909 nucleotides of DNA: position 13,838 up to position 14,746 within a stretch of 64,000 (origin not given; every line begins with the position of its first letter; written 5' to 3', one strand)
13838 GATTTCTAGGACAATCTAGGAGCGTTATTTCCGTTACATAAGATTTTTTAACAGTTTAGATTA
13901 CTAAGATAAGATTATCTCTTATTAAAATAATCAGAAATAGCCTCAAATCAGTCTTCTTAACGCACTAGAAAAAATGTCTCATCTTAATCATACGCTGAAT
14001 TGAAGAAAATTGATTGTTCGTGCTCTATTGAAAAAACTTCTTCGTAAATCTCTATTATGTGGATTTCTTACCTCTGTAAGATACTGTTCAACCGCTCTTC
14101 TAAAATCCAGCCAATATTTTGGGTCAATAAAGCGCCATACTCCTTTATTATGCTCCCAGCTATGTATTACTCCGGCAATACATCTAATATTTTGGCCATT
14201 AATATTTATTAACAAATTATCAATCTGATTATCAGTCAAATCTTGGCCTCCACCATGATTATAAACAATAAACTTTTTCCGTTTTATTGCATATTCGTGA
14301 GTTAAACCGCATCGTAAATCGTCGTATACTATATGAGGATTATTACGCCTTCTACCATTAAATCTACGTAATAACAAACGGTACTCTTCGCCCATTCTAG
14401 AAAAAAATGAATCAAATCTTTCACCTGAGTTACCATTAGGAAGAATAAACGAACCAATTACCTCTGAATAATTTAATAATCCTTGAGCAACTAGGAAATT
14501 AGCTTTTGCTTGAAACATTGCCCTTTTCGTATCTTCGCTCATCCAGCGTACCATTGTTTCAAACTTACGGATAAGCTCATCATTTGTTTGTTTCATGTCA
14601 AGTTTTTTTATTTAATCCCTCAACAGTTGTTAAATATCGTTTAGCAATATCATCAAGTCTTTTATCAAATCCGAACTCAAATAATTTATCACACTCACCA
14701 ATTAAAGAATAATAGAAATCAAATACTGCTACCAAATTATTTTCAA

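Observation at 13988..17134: Four tightly linked unknown genes co-oriented with hsdR-M-S: candidate undescribed R-M-linked defence module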

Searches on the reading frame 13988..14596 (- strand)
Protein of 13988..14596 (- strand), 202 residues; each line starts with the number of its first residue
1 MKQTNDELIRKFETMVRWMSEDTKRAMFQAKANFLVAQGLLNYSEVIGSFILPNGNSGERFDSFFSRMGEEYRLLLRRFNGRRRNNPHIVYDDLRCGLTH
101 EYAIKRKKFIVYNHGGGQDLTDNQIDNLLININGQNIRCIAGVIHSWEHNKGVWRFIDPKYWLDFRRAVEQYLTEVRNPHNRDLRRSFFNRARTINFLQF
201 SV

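Call 4: search_protein_families(library=pfam, proteins=[window:13988-14596:-], max_evalue=0.1)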
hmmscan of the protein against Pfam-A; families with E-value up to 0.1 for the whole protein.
window:13988-14596:- (202 aa): 0 families

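Call 5: search_protein_families(library=padloc, proteins=[window:13988-14596:-], max_evalue=0.1)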
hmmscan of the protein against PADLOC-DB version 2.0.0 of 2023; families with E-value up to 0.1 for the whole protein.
window:13988-14596:- (202 aa): 0 families

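Call 6: search_protein_families(library=ncbifam, proteins=[window:13988-14596:-], max_evalue=1)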
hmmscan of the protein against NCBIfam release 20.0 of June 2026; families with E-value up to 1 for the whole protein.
window:13988-14596:- (202 aa): 0 families

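Call 7: search_protein_families(library=phrogs, proteins=[window:13988-14596:-], max_evalue=1)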
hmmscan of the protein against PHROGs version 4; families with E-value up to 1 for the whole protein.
window:13988-14596:- (202 aa): 1 family
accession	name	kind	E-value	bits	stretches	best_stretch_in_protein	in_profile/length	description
phrog_33852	-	unknown function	0.14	13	1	117-139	8-30/160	-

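Call 18: find_homologous_proteins(query=window:13988-14596:-)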
Query window:13988-14596:- (202 aa): 41 proteins with E <= 0.001 among 115 candidates.
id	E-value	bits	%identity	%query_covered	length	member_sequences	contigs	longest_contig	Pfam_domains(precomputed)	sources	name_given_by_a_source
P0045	1.6e-134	464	100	100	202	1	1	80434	-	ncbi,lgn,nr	ncbi:hypothetical protein M1271_05695 [Patescibacteria group bacterium]|nr:hypothetical protein [Pat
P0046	1.4e-112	392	84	100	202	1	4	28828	-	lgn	-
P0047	4.5e-110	384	80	100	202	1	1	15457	-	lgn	-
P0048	1.2e-109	383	81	100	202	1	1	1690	-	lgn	-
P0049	2.1e-107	375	81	100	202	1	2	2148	-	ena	-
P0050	4.3e-106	371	77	100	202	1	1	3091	-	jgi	-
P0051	5.4e-105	368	79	100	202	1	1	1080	-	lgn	-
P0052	9.7e-105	367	78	100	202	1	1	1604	-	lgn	-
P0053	5.0e-101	355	77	100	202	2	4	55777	-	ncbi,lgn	-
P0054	1.4e-100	353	78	100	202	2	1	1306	-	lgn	-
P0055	3.5e-100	352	77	100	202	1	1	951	-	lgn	-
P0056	1.4e-98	347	74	100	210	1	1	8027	-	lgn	-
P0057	3.4e-98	345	71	100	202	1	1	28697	-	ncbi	-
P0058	6.6e-97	341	72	100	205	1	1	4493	-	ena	-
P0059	6.2e-96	338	71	100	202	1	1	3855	-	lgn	-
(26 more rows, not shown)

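Call 21: find_encoding_contigs(protein=P0046, flank=8000, max_places=3)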
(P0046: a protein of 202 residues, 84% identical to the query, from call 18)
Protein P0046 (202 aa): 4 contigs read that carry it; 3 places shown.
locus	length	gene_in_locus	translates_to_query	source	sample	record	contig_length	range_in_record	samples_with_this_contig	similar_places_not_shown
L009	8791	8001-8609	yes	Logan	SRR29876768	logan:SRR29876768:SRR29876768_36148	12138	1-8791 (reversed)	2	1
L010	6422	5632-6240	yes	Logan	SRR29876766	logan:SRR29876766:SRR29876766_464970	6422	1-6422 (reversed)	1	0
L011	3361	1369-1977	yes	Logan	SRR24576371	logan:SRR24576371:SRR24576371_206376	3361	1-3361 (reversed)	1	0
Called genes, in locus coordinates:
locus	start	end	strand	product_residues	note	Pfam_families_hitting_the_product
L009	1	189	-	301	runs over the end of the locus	-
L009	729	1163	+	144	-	PF12869:tRNA_anti-like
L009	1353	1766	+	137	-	PF03852:Vsr, PF04480:DUF559 (faint), PF18741:MTES_1575 (faint)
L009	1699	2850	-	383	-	PF00145:DNA_methylase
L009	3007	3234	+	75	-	-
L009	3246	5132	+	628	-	-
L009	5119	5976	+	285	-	-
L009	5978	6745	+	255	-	PF19866:DUF6339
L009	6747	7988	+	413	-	-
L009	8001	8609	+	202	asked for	-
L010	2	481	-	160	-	?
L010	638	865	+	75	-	-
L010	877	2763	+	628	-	-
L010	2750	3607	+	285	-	-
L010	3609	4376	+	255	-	PF19866:DUF6339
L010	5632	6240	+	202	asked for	-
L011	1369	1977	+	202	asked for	-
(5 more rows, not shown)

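Call 27: search_solved_structures(query=A2, max_evalue=10, show_alignments=2)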
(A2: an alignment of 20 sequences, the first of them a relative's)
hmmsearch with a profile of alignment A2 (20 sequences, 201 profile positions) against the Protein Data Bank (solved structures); distinct sequences matched with E-value up to 10: 1.
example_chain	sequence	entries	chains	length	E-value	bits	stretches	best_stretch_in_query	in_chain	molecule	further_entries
1kxq_E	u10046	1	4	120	1.3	11.7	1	42-92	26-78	antibody VHH fragment CABAMD9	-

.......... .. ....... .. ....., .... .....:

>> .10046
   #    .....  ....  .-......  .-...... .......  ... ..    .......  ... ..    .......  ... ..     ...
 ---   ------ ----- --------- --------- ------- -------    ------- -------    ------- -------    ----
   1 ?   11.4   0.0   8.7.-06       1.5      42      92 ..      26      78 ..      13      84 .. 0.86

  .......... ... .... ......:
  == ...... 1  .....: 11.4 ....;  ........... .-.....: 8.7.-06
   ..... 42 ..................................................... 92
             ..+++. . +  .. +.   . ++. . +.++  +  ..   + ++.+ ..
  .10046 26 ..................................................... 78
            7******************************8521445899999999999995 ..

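Call 37: predict_structure(alignment_id=A2)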
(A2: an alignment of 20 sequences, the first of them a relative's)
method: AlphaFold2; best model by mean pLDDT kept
length: 202 residues; sequences in the alignment: 20
mean_pLDDT: 89.8   pTM: 0.88
mean pLDDT of the five models: 89.8, 89.1, 89.1, 88.4, 88.3
residues with pLDDT >= 90: 140; 70-90: 47; 50-70: 13; < 50: 2
segments of 3 or more residues with pLDDT < 50: none
pLDDT, mean of each block of 10 residues (from residue 1): 87 93 91 89 96 96 98 96 89 80 67 83 94 91 92 93 98 97 96 78 57
secondary structure, 60 per line:
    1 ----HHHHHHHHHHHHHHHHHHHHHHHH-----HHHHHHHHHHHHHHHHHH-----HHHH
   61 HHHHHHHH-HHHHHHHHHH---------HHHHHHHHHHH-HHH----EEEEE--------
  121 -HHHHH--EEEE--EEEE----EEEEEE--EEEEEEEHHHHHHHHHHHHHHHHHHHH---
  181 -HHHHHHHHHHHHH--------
elements in order: H5-28 H34-51 H57-68 H70-79 H89-99 E108-112 H122-126 E129-132 E135-138 E143-148 E151-157 H158-177 H182-194

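Call 42: find_encoding_contigs(protein=P0053, flank=8000, max_places=3)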
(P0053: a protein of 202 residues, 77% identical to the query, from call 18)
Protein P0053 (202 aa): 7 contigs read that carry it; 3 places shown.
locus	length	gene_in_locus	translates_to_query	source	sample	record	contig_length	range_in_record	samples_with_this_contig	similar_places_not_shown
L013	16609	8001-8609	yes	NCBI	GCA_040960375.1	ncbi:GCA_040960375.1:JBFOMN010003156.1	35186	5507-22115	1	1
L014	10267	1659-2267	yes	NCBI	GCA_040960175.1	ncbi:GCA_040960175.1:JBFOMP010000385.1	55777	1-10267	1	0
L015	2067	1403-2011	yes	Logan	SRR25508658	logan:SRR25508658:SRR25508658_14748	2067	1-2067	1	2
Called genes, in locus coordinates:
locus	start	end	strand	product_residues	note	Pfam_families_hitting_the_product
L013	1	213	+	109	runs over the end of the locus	-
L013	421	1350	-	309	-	PF03741:TerC, PF04332:DUF475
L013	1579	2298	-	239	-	-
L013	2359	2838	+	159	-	PF01687:Flavokinase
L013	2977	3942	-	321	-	PF00768:Peptidase_S11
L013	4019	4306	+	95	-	-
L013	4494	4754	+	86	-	PF16325:Peptidase_U32_C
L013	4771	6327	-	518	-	PF00239:Resolvase, PF07508:Recombinase, PF13408:Zn_ribbon_recom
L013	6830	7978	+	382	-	PF06271:RDD (weak), PF00089:Trypsin, PF13365:Trypsin_2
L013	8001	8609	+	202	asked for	-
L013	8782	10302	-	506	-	PF00239:Resolvase, PF07508:Recombinase, PF13408:Zn_ribbon_recom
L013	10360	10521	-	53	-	-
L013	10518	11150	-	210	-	-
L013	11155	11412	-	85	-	PF18903:DUF5659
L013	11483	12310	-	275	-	-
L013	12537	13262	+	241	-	-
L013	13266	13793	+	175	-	-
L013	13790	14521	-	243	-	PF00565:SNase, PF05901:Excalibur (weak)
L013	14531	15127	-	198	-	PF11611:DUF4352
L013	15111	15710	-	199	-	-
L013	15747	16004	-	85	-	-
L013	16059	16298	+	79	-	PF13560:HTH_31, PF12844:HTH_19, PF01381:HTH_3, PF13443:HTH_26 (weak)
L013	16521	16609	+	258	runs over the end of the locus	PF18144:SMODS (weak)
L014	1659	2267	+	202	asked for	-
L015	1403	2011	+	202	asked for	-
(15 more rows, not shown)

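Call 57: find_related_loci(query=A2, collection=genome_contigs, flank=8000)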
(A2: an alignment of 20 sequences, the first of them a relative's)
Query A2 (202 aa) in genome_contigs; peptide patterns used: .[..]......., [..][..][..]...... (x = any residue, [..] = any of these).
10 stretches matched a pattern; 2 encode a relative of the query (tblastn E <= 1e-3); 2 distinct loci.
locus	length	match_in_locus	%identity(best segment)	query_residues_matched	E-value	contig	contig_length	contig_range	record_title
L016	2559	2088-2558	70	1-156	3e-66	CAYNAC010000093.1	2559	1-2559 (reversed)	MAG TPA_asm: Candidatus Woesearchaeota archaeon isolate binchicken_co105_174 genome assembly, contig: NODE_60808_length_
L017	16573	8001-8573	48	7-202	1e-55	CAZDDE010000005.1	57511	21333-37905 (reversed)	MAG TPA_asm: uncultured Candidatus Saccharibacteria bacterium isolate SRP178908_co1_52 genome assembly, contig: NODE_263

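Call 90: find_related_loci(query=A2, collection=viral_contigs, flank=6000)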
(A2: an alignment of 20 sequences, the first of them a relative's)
Query A2 (202 aa) in viral_contigs; peptide patterns used: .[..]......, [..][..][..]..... (x = any residue, [..] = any of these).
28 stretches matched a pattern, but none encodes a relative of the query by tblastn (E <= 1e-3).

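Call 97: search_protein_families(library=pfam, proteins=[L017:1919-3244:+, L017:3267-6542:+, L017:6542-7012:+, L017:7033-7515:+, L017:8664-10238:+, L017:10235-10849:+, L009:3246-5132:+, L009:5119-5976:+, L009:6747-7988:+, L016:563-2080:+], max_evalue=0.01)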
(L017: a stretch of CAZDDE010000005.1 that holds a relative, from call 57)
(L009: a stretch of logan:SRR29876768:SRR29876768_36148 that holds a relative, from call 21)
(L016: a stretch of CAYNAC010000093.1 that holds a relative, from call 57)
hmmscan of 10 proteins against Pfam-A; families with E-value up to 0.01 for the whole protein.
L017:1919-3244:+ (441 aa): 0 families

L017:3267-6542:+ (1091 aa): 2 families
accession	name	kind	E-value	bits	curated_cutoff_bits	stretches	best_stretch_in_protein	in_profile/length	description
PF01925.25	TauE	-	3.4e-30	105.9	32.6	1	10-237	3-237/237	Sulfite exporter TauE/SafE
PF00050.26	Kazal_1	-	0.0054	17.2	21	0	557-580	7-28/49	Kazal-type serine protease inhibitor domain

L017:6542-7012:+ (156 aa): 1 family
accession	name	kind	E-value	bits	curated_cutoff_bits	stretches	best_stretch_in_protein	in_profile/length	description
PF10648.15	Gmad2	-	2.5e-13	50.6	25.7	1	54-140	2-82/86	Immunoglobulin-like domain of bacterial spore germination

L017:7033-7515:+ (160 aa): 1 family
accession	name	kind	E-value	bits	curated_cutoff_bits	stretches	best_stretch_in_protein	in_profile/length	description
PF18798.6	LPD3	-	0.0068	17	27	0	9-133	1-113/114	Large polyvalent protein-associated domain 3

L017:8664-10238:+ (524 aa): 16 families
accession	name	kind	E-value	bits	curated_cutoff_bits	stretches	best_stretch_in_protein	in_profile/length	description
PF05970.20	PIF1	-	3.2e-31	109.1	25.9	1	19-213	17-220/223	PIF1-like helicase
PF13604.12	AAA_30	-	4.6e-15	56.3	27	1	14-212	7-175/191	AAA domain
PF13280.12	WYL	-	2e-12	47.3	21.8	1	453-521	3-68/70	WYL domain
PF13245.12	AAA_19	-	2.6e-11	44.3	25.1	1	25-152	12-132/134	AAA domain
PF02689.20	Herpes_Helicase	-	3.6e-07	29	27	1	364-419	723-779/808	Helicase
PF13538.12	UvrD_C_2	-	7.4e-07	29.4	27.4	1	370-408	1-45/52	UvrD-like helicase C-terminal domain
PF13479.12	AAA_24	-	1.3e-06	28.9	27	1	26-133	4-97/195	AAA domain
PF13191.12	AAA_16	-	2.8e-05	25.1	32.6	1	17-62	16-55/167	AAA ATPase domain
PF13401.12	AAA_22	-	6.4e-05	23.7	27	1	23-144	4-122/130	AAA domain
PF01443.25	Viral_helicase1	-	0.00027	21.3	21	0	369-409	178-221/228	Viral superfamily 1 RNA helicase core domain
PF07728.20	AAA_5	-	0.00089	19.7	22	1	26-117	1-83/139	AAA domain (dynein-related subfamily)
PF00005.33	ABC_tran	-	0.001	20.1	25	1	19-110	6-98/137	ABC transporter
PF13555.12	AAA_29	-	0.0031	17.7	27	1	10-41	8-39/61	P-loop containing region of AAA domain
PF00270.35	DEAD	-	0.0058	16.8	26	0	15-120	6-109/167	DEAD/DEAH box helicase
PF21530.3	Pif1_2B_dom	-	0.0066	16.6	23.9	0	279-308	14-44/47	DNA helicase Pif1, 2B domain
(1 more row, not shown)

L017:10235-10849:+ (204 aa): 1 family
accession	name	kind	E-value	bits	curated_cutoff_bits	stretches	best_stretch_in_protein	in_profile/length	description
PF03352.18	Adenine_glyco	-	1.1e-69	234.2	25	1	12-196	1-176/177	Methyladenine glycosylase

L009:3246-5132:+ (628 aa): 0 families

L009:5119-5976:+ (285 aa): 0 families

L009:6747-7988:+ (413 aa): 0 families

L016:563-2080:+ (505 aa): 6 families
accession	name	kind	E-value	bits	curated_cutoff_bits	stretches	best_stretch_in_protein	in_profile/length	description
PF18733.6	HEPN_LA2681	-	2.9e-33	115.4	27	1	277-482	5-204/204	LA2681-like HEPN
PF07719.23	TPR_2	-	1.2e-05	25.5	27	1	114-144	3-33/34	Tetratricopeptide repeat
PF00515.34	TPR_1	-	8.3e-05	22.7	27.8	1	115-145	4-34/34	Tetratricopeptide repeat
PF18730.6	HEPN_Cthe2314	-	0.00073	20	27.1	0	299-445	11-138/174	Cthe_2314-like HEPN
PF13414.12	TPR_11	-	0.0022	18.1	26.8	1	124-146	6-28/42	TPR repeat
PF13181.12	TPR_8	-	0.0095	16.5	25.7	0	113-144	2-33/34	Tetratricopeptide repeat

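Call 104: search_protein_families(library=padloc, proteins=[L009:3246-5132:+, L009:5119-5976:+, L009:5978-6745:+, L009:6747-7988:+, L013:6830-7978:+], max_evalue=0.001)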
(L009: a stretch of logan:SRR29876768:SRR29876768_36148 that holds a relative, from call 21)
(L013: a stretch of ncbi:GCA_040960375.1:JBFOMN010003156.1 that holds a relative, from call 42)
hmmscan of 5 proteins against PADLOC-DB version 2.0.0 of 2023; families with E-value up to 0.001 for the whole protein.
L009:3246-5132:+ (628 aa): 1 family
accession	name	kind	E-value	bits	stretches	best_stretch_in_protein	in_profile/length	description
PDLC04582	PDC-M33A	-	1e-123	412.2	1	1-626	1-625/627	-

L009:5119-5976:+ (285 aa): 1 family
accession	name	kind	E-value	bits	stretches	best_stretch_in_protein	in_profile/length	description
PDLC04583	PDC-M33B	-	2.7e-62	208.7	1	1-278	1-283/289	-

L009:5978-6745:+ (255 aa): 4 families
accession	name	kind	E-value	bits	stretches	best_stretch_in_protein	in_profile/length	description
PDLC04586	PDC-M33C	-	1.5e-38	130.7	1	36-241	37-241/247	-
PDLC04584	PDC-M33C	-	3.3e-21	73.9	1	36-174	39-174/250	-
PDLC04587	PDC-M33C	-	1.8e-16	58.4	1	39-232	38-235/312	-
PDLC04585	PDC-M33C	-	2.4e-12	45.1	1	64-161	67-167/346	-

L009:6747-7988:+ (413 aa): 1 family
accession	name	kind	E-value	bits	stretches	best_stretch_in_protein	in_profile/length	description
PDLC05036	PDC-S54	-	8.8e-143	474.6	1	1-412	1-407/410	-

L013:6830-7978:+ (382 aa): 4 families
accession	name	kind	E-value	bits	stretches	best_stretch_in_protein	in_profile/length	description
PDLC02960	RT-Protease_XI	-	2.4e-16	57.8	1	198-350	340-486/506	single gene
PDLC02959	RT-Protease_XI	-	6.6e-15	53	1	198-350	342-489/510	single gene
PDLC02159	Avs1b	-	3e-06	22.9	1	194-290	6-108/1924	-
PDLC00169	HamA1|HamA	-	6.2e-05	19.6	1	206-350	27-173/483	DUF1837 domain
